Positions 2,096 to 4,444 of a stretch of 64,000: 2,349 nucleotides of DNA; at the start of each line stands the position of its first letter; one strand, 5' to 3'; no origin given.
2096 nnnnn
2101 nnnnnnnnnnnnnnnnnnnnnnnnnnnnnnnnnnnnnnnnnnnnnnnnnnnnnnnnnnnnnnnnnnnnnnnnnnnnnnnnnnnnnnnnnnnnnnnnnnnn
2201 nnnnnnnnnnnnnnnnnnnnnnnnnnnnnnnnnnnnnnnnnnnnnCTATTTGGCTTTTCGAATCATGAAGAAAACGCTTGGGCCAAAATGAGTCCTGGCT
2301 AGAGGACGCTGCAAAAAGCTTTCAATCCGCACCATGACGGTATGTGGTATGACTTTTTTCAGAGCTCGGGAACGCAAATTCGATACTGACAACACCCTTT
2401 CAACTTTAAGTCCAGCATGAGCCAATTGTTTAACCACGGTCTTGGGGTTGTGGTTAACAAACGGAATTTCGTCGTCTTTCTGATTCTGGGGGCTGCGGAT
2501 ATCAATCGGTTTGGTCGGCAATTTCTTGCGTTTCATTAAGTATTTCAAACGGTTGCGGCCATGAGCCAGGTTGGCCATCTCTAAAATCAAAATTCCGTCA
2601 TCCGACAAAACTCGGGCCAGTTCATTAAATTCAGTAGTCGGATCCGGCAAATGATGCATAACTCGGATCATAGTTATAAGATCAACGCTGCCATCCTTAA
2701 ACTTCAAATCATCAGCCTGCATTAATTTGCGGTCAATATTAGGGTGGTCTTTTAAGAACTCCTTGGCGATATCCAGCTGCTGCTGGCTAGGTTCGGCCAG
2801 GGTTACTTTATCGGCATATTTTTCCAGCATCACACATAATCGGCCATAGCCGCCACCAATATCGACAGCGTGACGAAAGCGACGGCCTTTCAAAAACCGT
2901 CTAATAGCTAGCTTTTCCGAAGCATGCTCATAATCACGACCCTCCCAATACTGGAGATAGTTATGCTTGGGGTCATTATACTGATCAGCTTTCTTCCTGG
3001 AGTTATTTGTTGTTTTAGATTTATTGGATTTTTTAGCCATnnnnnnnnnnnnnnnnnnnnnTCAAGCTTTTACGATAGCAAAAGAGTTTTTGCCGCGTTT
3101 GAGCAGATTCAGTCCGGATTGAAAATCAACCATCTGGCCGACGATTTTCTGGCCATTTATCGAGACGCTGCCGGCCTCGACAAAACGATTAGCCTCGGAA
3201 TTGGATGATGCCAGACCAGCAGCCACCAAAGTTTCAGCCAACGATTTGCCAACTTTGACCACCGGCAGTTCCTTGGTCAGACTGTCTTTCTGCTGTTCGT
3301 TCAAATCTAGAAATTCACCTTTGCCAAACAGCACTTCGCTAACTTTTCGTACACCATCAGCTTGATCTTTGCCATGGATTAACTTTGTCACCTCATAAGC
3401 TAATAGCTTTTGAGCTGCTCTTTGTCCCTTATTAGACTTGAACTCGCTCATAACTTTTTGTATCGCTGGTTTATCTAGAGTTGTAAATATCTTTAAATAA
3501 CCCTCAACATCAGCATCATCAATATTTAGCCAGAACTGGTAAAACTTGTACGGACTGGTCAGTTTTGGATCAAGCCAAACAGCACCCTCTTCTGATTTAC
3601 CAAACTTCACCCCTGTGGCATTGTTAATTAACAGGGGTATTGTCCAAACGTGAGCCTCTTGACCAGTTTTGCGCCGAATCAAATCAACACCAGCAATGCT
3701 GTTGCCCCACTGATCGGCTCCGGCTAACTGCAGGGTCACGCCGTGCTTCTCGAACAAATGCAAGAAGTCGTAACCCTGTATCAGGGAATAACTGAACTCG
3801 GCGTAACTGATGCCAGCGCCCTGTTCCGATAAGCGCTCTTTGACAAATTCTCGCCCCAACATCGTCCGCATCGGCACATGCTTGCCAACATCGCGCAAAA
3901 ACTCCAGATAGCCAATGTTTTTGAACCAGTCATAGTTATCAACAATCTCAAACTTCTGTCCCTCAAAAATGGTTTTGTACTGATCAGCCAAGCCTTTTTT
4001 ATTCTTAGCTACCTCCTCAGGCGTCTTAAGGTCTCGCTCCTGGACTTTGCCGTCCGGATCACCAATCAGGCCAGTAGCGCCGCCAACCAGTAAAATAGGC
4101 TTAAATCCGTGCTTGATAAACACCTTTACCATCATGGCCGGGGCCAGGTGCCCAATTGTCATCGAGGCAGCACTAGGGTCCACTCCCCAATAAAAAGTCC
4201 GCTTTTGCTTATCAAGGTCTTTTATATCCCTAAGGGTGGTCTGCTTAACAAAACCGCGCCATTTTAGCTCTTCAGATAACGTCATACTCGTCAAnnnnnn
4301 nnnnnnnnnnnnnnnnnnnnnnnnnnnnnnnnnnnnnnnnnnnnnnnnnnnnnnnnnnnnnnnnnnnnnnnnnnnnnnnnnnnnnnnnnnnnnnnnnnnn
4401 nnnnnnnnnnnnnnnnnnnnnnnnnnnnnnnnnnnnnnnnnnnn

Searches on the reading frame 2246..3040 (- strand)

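Call 34: search_protein_families(library=pfam, max_evalue=1e-8, proteins=[window:2246-3040:-])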
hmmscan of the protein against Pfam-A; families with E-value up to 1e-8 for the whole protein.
window:2246-3040:- (264 aa): 4 families
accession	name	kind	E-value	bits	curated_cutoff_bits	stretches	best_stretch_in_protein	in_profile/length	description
PF08241.18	Methyltransf_11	-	1.8e-18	67.4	21.2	1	59-153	1-95/95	Methyltransferase domain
PF13489.12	Methyltransf_23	-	5e-16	59.3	27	1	46-165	14-128/164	Methyltransferase domain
PF13649.12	Methyltransf_25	-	2e-15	57.7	27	1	59-149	2-97/97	Methyltransferase domain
PF08242.18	Methyltransf_12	-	2.4e-13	51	30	1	59-151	1-98/98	Methyltransferase domain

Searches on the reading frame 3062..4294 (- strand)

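Call 34: search_protein_families(library=pfam, max_evalue=1e-8, proteins=[window:3062-4294:-])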
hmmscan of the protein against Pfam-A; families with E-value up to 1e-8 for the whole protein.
window:3062-4294:- (410 aa): 1 family
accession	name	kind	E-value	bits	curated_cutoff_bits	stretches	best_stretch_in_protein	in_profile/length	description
PF00579.31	tRNA-synt_1b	-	6.9e-70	236.1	21.1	1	30-323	4-291/292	tRNA synthetases class I (W and Y)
